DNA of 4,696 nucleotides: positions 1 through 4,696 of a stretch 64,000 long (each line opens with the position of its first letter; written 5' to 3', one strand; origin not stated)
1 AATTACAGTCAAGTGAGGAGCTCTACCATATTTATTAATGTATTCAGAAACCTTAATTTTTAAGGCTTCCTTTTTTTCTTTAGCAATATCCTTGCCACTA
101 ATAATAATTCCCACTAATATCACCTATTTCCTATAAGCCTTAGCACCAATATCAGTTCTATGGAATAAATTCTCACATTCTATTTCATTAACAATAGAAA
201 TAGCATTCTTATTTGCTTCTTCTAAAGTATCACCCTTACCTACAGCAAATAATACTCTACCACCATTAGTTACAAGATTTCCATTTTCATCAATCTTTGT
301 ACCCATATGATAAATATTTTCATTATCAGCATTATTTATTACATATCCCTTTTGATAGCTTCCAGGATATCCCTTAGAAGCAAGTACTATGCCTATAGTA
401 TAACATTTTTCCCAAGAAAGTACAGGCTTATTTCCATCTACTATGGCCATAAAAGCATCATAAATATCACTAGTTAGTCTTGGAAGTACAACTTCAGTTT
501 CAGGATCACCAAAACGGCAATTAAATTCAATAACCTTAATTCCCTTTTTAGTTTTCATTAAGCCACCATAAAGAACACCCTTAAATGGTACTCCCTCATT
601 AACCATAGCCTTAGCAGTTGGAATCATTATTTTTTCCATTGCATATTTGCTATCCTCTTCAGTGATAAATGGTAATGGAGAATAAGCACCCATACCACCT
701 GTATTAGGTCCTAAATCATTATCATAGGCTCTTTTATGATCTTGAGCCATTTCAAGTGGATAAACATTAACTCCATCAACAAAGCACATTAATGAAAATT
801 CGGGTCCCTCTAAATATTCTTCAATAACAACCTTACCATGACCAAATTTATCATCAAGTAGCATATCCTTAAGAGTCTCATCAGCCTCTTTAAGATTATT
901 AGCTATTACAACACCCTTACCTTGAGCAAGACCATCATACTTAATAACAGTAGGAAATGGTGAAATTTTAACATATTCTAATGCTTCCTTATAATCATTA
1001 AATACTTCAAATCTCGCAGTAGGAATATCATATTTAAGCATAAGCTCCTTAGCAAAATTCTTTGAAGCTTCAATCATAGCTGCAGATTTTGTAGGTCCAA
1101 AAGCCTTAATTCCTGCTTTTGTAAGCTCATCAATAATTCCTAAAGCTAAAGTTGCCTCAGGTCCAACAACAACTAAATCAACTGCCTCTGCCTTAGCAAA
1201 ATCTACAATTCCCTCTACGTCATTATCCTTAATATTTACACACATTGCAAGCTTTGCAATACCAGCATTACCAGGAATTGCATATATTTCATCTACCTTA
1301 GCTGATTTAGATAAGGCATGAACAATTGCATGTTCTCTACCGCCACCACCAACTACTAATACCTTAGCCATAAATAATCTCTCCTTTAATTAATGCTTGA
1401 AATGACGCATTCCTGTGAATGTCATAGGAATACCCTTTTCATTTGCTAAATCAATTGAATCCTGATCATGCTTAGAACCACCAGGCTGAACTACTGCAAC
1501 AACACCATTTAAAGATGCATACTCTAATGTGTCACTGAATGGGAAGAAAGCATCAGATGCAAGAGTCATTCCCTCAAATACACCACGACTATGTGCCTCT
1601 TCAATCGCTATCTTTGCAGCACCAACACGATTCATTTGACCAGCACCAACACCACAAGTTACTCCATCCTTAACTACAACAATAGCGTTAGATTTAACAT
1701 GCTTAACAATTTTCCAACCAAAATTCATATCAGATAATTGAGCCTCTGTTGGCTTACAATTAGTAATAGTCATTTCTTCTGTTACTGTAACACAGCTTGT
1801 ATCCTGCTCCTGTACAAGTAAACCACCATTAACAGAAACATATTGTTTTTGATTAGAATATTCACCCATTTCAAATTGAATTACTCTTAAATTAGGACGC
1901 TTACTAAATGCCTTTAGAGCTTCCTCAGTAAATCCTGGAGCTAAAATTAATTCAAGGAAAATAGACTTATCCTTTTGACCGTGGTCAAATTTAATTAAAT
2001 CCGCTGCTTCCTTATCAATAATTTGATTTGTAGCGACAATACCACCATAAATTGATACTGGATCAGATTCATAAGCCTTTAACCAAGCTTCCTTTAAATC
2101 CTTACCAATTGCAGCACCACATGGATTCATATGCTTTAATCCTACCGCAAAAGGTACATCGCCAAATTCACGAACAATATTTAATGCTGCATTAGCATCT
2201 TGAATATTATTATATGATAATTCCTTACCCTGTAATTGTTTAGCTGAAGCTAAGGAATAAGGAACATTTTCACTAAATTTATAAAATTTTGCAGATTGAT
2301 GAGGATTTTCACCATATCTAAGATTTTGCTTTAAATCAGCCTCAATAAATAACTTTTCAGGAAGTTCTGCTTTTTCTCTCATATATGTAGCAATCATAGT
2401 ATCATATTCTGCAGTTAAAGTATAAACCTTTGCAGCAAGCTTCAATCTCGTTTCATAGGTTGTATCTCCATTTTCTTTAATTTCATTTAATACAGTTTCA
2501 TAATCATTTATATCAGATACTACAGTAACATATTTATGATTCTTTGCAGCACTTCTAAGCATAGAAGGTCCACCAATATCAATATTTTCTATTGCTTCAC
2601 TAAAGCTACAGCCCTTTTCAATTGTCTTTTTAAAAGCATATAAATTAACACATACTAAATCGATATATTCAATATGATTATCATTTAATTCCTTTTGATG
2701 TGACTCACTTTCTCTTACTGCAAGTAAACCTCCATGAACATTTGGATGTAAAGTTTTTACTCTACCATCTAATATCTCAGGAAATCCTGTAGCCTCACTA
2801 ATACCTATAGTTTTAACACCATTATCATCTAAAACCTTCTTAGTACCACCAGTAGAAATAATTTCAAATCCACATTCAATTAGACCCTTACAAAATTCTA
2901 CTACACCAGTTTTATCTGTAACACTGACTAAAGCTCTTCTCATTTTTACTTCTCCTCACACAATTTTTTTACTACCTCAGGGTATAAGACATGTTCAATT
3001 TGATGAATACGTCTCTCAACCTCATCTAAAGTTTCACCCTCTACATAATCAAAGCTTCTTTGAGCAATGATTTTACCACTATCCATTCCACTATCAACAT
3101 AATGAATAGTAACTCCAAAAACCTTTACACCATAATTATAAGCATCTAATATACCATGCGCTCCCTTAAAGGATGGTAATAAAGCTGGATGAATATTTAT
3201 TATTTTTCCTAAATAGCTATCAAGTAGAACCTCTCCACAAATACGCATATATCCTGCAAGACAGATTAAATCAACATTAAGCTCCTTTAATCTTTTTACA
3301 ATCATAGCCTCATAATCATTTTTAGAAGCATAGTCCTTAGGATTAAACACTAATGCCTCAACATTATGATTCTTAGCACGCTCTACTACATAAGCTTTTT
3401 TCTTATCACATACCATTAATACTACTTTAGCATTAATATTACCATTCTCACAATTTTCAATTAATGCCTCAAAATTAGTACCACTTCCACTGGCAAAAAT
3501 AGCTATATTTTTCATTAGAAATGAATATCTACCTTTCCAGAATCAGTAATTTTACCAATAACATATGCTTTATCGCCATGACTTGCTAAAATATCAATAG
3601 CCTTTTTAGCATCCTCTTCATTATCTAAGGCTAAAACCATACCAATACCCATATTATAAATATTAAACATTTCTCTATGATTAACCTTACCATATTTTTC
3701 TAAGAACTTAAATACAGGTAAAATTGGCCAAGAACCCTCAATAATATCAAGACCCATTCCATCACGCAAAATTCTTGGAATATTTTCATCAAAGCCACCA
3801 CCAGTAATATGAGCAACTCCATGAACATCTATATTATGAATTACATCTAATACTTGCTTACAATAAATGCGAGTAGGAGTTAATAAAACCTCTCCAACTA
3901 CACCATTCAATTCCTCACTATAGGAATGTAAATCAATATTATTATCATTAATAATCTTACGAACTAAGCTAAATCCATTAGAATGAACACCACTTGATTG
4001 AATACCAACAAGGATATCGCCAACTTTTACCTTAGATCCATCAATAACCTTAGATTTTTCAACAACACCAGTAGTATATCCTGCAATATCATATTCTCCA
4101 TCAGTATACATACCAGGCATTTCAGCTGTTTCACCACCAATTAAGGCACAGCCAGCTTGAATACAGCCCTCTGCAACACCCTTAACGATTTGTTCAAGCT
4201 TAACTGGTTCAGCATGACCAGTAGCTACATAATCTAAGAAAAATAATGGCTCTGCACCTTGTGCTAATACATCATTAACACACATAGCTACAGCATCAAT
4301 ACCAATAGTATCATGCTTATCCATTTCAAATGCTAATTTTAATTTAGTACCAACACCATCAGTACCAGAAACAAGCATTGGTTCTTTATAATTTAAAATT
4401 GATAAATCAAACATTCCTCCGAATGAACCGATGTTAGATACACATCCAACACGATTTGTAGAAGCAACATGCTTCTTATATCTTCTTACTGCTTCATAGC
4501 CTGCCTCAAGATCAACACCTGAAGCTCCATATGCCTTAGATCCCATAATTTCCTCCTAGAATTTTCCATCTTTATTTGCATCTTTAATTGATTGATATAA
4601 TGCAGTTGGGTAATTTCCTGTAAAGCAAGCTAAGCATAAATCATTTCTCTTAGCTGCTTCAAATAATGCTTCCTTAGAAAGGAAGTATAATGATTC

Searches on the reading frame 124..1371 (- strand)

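Call 77: search_protein_families(library=pfam, proteins=[window:124-1371:-], max_evalue=0.00001)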
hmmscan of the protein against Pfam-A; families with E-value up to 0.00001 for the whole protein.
window:124-1371:- (415 aa): 3 families
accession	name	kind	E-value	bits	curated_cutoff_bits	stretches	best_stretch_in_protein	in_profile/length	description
PF01071.24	GARS_A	-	1.2e-77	260.6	27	1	102-292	1-194/194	Phosphoribosylglycinamide synthetase, ATP-grasp (A) domain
PF02844.21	GARS_N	-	6.4e-37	126.7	29.5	1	3-101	2-100/100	Phosphoribosylglycinamide synthetase, N domain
PF02843.22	GARS_C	-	1.1e-26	93.4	34.8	1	326-411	2-92/92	Phosphoribosylglycinamide synthetase, C domain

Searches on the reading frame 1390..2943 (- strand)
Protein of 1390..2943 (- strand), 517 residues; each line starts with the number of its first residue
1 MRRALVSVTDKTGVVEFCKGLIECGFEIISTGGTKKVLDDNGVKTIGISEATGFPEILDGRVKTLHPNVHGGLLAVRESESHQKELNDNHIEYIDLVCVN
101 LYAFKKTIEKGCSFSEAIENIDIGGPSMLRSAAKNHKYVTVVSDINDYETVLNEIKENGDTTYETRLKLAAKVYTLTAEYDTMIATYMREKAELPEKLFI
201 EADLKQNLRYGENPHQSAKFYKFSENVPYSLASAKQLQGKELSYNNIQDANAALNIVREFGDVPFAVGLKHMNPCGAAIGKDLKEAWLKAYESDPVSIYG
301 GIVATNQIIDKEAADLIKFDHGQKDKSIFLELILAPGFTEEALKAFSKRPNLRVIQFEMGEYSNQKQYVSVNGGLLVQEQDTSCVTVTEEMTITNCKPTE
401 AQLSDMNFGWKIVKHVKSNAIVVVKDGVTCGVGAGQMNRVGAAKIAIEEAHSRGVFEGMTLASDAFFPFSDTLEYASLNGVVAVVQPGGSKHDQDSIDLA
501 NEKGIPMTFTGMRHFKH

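Call 77: search_protein_families(library=pfam, proteins=[window:1390-2943:-], max_evalue=0.00001)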
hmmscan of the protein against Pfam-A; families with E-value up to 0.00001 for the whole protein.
window:1390-2943:- (517 aa): 2 families
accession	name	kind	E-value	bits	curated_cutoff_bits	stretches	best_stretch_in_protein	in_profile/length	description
PF01808.24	AICARFT_IMPCHas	-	1.9e-114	382.7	25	1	132-448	1-310/311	AICARFT/IMPCHase bienzyme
PF02142.27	MGS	-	6.4e-23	81.1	24.1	1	13-126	1-93/94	MGS-like domain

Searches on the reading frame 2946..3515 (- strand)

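Call 77: search_protein_families(library=pfam, proteins=[window:2946-3515:-], max_evalue=0.00001)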
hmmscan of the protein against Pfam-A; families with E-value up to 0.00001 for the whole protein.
window:2946-3515:- (189 aa): 1 family
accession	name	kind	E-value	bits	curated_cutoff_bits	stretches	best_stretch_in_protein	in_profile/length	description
PF00551.24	Formyl_trans_N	-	2.3e-54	184.3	26.1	1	2-182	1-181/181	Formyl transferase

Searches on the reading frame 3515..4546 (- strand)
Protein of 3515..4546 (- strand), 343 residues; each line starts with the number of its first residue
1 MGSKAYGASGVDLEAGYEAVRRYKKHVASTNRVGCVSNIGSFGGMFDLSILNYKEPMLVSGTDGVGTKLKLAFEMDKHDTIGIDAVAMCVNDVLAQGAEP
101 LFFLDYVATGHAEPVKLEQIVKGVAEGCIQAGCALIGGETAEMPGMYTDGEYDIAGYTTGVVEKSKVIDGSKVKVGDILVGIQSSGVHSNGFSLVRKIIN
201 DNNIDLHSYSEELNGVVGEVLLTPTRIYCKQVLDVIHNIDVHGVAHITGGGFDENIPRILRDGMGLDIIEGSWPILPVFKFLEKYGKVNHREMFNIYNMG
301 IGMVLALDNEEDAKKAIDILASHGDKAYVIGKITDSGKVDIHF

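Call 77: search_protein_families(library=pfam, proteins=[window:3515-4546:-], max_evalue=0.00001)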
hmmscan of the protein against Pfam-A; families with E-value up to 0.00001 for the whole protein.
window:3515-4546:- (343 aa): 2 families
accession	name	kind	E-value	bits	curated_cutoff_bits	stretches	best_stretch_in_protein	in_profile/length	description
PF02769.27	AIRS_C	-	7e-32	111.2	23.1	1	174-341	1-153/156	AIR synthase related protein, C-terminal domain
PF00586.29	AIRS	-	3.8e-26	92.1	24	1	56-162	13-112/112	AIR synthase related protein, N-terminal domain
